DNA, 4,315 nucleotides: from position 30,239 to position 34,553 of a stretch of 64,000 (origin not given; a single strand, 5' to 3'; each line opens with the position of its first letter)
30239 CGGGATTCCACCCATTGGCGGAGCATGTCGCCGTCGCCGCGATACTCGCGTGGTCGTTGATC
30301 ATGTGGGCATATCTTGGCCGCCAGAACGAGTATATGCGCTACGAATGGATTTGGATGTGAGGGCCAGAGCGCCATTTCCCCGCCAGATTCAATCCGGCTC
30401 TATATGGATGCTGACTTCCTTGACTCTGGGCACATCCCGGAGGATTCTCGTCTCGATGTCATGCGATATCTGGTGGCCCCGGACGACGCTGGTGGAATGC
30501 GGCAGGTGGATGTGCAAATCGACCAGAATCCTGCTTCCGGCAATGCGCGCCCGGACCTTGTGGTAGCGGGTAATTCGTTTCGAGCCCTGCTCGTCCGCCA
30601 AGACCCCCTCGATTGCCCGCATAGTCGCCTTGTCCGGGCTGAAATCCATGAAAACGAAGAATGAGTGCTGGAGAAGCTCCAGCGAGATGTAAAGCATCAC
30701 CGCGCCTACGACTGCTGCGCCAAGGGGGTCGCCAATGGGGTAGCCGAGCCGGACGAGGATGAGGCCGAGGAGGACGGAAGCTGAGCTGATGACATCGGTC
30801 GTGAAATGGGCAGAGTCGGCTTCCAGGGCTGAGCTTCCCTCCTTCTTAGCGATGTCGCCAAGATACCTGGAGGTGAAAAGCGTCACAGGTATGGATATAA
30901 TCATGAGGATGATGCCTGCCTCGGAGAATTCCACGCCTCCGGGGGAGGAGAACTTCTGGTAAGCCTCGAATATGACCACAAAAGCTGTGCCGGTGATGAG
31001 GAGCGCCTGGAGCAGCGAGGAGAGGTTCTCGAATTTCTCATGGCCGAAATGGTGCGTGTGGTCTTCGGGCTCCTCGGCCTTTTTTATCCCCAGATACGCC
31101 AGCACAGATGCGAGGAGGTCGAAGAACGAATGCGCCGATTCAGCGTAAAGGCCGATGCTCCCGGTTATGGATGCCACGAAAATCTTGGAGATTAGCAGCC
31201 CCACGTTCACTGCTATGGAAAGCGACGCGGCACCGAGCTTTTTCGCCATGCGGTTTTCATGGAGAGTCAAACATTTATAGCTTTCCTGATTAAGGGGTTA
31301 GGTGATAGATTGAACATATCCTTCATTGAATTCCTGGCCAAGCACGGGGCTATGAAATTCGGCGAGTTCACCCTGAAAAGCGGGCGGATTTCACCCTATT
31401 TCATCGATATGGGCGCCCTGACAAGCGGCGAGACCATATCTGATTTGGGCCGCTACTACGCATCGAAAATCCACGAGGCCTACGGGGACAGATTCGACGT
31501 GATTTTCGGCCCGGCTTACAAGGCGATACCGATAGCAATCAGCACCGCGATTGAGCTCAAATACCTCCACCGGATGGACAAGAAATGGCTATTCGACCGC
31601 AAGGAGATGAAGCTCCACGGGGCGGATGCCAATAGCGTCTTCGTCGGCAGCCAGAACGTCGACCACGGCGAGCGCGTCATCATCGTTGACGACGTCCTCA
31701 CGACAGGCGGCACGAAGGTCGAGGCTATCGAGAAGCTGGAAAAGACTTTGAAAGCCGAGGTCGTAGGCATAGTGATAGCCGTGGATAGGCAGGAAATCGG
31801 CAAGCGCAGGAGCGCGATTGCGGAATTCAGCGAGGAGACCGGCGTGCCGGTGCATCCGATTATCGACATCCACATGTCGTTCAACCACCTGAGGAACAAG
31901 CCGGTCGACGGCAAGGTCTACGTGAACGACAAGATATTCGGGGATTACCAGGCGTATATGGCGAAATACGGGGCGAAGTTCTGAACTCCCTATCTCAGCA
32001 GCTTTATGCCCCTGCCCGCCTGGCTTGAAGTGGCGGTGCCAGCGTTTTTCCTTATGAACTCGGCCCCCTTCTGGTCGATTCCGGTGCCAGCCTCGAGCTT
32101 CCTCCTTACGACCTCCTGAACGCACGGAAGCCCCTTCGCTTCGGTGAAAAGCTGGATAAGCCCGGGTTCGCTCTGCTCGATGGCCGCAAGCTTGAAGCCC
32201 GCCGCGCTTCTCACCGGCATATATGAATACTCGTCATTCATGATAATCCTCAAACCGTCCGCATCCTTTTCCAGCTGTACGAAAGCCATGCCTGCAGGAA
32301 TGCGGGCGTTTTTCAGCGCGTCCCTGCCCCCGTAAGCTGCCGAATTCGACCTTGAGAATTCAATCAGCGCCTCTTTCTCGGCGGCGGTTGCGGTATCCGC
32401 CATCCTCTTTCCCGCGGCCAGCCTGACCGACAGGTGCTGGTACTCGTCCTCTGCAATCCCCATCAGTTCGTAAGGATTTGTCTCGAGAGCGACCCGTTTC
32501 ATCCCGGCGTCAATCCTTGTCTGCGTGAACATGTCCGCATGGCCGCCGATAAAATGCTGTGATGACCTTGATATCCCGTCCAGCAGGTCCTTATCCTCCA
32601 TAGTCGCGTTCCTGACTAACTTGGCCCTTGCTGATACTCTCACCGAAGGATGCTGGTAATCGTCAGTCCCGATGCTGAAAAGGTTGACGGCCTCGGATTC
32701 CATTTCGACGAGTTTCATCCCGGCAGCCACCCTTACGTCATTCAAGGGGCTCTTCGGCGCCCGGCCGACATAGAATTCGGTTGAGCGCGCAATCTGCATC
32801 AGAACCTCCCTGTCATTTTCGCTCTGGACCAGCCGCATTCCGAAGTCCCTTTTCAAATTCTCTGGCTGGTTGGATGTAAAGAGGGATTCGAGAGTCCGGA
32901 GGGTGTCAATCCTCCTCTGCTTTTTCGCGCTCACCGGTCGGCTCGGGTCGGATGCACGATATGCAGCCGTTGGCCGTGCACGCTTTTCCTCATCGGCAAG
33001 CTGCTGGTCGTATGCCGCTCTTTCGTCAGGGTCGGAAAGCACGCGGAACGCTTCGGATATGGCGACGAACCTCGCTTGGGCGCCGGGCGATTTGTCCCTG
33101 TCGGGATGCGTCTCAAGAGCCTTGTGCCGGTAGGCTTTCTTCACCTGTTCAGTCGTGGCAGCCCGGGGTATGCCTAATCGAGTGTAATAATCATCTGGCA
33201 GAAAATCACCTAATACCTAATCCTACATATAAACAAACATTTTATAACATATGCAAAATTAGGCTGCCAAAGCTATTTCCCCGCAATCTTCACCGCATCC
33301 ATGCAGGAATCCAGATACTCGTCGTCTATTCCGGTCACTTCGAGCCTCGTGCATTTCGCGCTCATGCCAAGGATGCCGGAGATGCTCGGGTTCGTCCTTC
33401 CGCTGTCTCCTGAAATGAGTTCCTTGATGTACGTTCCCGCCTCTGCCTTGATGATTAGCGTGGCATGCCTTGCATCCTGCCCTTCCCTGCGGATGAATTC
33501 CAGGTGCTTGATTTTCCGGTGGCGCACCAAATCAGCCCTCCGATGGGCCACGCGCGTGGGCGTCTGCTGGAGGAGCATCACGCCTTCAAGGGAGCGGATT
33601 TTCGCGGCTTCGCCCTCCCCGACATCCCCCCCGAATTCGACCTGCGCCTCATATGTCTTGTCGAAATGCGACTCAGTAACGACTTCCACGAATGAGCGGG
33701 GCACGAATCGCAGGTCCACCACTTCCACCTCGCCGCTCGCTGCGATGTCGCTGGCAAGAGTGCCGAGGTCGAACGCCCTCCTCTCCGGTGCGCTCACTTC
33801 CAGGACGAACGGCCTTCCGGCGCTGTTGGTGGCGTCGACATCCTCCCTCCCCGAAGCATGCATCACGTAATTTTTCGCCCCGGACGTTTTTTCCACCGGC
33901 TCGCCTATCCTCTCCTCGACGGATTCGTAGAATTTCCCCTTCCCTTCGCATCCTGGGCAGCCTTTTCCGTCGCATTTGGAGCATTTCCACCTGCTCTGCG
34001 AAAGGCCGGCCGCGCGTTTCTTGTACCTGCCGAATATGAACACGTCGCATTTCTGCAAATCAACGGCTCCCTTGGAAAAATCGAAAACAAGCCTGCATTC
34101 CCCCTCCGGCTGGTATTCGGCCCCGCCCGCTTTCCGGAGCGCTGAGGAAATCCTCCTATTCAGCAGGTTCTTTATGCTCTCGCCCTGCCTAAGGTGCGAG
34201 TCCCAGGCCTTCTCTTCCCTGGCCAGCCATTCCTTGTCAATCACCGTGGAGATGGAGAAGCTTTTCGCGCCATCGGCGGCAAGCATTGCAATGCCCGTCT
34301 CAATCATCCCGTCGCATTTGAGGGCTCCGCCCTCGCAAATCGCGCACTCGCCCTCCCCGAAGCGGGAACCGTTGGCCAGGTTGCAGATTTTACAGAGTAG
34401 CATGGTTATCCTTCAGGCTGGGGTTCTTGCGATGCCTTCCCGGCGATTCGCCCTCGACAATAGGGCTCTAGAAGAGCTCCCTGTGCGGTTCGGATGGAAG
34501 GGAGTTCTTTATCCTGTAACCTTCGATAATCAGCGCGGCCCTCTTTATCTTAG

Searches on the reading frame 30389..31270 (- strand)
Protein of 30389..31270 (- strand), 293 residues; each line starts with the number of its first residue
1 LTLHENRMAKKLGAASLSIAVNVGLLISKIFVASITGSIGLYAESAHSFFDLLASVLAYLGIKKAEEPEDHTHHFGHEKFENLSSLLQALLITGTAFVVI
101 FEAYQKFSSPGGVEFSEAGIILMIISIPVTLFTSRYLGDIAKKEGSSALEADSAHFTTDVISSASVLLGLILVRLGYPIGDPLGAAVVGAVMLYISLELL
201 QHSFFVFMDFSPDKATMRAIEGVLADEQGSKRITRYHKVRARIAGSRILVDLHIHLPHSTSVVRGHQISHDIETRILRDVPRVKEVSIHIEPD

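Call 60: search_protein_families(library=pfam, proteins=[window:30389-31270:-], max_evalue=0.001)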
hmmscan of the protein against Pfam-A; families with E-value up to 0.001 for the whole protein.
window:30389-31270:- (293 aa): 2 families
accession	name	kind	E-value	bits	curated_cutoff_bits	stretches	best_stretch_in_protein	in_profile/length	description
PF01545.26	Cation_efflux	-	4.6e-42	144.5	26.6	1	17-206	3-196/198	Cation efflux family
PF16916.11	ZT_dimer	-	9.5e-16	58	26.7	1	213-292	2-77/78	Dimerisation domain of Zinc Transporter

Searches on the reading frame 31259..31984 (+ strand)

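Call 80: search_protein_families(library=pfam, proteins=[window:31259-31984:+], max_evalue=0.001)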
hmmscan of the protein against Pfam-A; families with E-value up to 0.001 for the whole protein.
window:31259-31984:+ (241 aa): 3 families
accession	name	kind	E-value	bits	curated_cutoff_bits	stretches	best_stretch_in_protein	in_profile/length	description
PF00156.33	Pribosyltran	-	2.9e-14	53.1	26.3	1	54-187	5-136/158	Phosphoribosyl transferase domain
PF15609.12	PRTase_2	-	3.8e-07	30.3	28.8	1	107-200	89-181/188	Phosphoribosyl transferase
PF24390.1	PRTase-CE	-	0.00015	22.2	27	1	136-238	104-205/253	PRTase-CE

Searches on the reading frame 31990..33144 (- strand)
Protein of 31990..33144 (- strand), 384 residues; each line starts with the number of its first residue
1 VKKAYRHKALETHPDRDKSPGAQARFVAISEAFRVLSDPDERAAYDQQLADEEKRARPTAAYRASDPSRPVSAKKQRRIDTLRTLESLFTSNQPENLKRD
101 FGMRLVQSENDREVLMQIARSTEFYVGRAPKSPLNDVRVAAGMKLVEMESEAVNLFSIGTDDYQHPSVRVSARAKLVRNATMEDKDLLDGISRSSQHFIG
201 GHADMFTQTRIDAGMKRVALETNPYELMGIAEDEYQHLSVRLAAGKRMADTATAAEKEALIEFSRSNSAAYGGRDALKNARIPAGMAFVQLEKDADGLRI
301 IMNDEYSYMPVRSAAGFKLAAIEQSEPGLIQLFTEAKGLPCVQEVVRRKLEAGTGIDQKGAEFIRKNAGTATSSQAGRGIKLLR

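Call 23: search_protein_families(library=pfam, proteins=[window:31990-33144:-], max_evalue=0.001)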
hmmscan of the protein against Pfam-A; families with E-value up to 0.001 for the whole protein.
window:31990-33144:- (384 aa): 1 family
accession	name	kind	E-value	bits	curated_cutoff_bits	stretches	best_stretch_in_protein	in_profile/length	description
PF00226.36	DnaJ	-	8.4e-14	51.9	27.8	1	2-46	18-63/63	DnaJ domain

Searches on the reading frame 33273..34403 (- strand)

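Call 23: search_protein_families(library=pfam, proteins=[window:33273-34403:-], max_evalue=0.001)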
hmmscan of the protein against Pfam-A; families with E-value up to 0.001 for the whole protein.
window:33273-34403:- (376 aa): 1 family
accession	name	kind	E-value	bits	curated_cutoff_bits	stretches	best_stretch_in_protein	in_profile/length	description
PF21238.2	Pus10_C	-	7.7e-56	189.7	27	1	122-360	1-232/232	Pus10, C-terminal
